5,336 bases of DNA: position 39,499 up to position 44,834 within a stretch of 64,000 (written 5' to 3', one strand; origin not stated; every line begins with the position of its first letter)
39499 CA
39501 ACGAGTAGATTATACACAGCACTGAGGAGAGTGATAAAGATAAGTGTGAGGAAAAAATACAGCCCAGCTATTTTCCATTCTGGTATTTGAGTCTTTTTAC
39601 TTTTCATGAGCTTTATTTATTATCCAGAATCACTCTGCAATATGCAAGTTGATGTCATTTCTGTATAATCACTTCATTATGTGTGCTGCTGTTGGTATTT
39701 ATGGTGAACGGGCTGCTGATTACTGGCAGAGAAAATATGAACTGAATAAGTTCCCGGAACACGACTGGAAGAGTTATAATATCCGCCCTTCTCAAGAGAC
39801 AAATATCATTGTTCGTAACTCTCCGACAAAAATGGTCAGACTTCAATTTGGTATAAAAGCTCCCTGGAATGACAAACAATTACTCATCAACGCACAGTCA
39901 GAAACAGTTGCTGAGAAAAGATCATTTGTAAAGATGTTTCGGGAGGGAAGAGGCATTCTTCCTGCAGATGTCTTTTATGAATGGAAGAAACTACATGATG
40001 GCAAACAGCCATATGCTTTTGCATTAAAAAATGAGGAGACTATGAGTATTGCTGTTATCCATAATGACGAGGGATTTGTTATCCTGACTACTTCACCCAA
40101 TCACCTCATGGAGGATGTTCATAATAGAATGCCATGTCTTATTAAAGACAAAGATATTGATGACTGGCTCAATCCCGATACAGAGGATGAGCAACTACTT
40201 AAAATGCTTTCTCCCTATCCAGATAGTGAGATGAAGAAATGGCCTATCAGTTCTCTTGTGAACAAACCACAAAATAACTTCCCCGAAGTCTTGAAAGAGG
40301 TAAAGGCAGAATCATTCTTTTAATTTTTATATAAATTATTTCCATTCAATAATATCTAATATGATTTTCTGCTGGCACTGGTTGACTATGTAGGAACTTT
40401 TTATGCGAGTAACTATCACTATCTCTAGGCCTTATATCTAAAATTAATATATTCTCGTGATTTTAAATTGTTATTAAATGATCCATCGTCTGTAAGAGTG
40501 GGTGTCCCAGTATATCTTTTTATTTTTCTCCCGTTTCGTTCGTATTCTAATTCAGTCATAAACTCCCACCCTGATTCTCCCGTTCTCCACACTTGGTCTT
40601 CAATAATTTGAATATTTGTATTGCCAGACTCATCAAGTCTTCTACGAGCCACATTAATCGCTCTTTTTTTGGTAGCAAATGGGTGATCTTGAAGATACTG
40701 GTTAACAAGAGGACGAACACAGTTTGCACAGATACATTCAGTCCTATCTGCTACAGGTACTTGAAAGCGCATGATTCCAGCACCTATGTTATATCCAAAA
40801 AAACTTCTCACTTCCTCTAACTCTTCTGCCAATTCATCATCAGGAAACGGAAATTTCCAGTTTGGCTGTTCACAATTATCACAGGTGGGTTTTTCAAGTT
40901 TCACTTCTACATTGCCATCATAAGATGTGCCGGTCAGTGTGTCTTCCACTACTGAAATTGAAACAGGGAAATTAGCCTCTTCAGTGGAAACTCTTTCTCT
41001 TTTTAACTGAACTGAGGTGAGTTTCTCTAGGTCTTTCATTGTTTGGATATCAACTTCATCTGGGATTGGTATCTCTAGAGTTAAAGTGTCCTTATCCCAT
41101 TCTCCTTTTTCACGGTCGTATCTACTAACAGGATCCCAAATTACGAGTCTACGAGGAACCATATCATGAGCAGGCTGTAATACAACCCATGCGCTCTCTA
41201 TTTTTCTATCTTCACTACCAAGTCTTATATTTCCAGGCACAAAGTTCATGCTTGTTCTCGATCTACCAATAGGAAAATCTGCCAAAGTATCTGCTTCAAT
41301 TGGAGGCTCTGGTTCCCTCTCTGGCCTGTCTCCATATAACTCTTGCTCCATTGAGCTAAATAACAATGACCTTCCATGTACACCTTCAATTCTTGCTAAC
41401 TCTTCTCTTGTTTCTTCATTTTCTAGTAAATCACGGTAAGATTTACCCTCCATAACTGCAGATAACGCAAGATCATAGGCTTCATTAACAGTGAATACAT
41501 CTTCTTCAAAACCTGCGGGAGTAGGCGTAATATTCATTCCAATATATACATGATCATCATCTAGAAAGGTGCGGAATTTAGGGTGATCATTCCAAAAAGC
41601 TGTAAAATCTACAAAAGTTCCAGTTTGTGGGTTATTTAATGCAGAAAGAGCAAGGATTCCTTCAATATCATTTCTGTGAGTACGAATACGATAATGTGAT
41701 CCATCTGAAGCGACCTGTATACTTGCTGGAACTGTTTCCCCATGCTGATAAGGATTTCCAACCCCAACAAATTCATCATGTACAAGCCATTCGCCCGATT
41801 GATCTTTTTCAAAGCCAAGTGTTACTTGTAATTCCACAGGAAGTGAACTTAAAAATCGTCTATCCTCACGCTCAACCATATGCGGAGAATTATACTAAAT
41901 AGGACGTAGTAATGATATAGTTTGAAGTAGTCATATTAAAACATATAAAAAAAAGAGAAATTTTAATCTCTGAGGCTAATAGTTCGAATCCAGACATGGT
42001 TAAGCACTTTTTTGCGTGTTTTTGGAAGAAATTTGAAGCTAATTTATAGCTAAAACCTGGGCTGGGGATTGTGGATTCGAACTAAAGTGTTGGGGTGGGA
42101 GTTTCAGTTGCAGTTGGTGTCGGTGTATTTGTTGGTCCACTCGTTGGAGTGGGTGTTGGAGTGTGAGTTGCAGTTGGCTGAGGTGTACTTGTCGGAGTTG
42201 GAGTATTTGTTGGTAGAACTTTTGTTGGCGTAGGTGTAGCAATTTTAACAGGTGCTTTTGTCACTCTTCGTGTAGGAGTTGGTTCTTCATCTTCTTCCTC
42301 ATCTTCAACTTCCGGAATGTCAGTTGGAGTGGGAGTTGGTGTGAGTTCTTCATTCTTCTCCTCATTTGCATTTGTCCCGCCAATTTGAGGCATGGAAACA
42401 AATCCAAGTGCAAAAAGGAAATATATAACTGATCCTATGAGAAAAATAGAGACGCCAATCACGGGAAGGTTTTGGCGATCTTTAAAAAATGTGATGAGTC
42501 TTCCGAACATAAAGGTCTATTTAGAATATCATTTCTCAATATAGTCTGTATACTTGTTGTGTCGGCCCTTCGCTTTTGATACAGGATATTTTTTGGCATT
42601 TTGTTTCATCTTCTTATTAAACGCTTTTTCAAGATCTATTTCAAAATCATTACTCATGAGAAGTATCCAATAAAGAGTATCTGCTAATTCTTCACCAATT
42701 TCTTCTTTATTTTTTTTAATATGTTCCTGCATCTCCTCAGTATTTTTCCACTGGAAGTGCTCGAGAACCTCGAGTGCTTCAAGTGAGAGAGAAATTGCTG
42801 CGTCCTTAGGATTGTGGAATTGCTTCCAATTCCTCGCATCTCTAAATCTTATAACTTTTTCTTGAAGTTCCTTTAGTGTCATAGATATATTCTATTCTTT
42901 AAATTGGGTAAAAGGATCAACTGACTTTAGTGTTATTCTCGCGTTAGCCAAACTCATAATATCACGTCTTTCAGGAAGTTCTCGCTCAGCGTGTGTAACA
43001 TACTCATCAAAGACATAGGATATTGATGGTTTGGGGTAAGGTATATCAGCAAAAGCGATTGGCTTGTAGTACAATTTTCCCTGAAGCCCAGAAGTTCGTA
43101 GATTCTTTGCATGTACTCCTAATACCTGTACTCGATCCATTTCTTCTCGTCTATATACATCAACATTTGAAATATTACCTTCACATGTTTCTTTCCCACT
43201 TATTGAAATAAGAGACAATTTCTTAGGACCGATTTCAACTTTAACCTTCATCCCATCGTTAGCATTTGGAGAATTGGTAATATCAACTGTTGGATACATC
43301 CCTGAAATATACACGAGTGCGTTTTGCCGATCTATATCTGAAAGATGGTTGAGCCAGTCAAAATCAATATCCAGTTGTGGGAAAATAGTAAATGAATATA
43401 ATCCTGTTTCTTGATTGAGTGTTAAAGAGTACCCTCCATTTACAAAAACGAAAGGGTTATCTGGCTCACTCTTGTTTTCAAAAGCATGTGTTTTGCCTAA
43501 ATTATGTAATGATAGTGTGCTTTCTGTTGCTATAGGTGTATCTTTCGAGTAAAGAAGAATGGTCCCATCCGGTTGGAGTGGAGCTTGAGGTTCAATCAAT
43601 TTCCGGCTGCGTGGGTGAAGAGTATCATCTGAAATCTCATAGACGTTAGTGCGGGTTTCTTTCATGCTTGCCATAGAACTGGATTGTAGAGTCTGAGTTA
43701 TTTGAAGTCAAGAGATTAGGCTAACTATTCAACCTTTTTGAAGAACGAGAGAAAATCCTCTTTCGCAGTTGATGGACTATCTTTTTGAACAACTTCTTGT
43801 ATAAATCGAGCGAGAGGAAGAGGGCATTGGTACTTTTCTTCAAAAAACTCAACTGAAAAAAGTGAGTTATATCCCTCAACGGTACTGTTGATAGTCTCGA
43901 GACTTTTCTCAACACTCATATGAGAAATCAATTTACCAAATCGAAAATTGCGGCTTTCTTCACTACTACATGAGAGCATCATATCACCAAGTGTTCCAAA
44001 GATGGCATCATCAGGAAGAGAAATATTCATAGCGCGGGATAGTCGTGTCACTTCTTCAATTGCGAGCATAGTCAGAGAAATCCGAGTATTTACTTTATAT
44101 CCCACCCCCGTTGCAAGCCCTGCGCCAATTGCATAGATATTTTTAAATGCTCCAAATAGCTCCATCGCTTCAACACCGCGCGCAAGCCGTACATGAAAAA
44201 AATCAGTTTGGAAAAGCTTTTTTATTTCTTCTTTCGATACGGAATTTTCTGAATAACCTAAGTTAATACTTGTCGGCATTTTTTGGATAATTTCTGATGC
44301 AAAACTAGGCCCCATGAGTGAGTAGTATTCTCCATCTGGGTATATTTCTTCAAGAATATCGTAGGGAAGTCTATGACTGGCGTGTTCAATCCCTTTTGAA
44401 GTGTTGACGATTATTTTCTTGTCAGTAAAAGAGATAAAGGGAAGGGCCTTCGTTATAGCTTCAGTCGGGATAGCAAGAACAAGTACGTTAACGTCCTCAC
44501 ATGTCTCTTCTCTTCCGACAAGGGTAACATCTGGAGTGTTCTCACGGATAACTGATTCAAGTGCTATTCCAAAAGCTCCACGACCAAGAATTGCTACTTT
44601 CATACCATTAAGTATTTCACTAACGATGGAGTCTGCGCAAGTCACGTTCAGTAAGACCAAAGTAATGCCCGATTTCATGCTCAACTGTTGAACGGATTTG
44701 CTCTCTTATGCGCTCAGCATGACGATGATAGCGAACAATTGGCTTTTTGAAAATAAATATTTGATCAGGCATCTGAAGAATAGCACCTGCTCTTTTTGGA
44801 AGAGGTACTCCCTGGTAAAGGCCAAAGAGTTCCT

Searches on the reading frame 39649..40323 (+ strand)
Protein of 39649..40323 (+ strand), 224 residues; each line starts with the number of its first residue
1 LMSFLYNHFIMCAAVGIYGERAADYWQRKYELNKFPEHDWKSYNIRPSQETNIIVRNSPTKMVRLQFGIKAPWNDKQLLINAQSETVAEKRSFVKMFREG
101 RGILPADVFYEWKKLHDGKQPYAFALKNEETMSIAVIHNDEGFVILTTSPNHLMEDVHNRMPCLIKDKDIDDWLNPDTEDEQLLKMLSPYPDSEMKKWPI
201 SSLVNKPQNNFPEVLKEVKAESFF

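Call 31: search_protein_families(library=pfam, proteins=[window:39649-40323:+], max_evalue=0.001)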
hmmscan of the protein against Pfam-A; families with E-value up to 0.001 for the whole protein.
window:39649-40323:+ (224 aa): 1 family
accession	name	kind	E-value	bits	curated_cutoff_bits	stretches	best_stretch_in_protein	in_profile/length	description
PF02586.19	SRAP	-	1.2e-42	146.4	27.1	1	28-207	16-214/214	SOS response associated peptidase (SRAP)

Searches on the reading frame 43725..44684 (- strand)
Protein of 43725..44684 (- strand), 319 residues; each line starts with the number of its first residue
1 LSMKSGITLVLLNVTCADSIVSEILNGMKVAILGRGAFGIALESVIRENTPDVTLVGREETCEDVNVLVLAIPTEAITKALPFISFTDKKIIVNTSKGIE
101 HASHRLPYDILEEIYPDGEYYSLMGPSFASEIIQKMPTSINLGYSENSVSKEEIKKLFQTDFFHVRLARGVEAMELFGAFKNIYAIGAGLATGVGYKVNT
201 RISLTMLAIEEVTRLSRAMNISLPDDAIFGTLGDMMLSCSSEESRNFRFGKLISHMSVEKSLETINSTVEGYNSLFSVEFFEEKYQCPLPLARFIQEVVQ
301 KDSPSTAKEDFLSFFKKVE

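Call 32: search_protein_families(library=pfam, proteins=[window:43725-44684:-], max_evalue=0.001)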
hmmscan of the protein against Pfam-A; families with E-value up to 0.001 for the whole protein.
window:43725-44684:- (319 aa): 3 families
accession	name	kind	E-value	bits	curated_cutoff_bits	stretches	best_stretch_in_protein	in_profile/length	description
PF07479.19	NAD_Gly3P_dh_C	-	1.5e-27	97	25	1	172-303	3-135/142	NAD-dependent glycerol-3-phosphate dehydrogenase C-terminus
PF01210.29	NAD_Gly3P_dh_N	-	4.6e-20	72.6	23.1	1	59-147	64-155/158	NAD-dependent glycerol-3-phosphate dehydrogenase N-terminus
PF20618.3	GPD_NAD_C_bact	-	6.3e-10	39.9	27.6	1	232-293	3-64/66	Bacterial GPD, NAD-dependent C-terminal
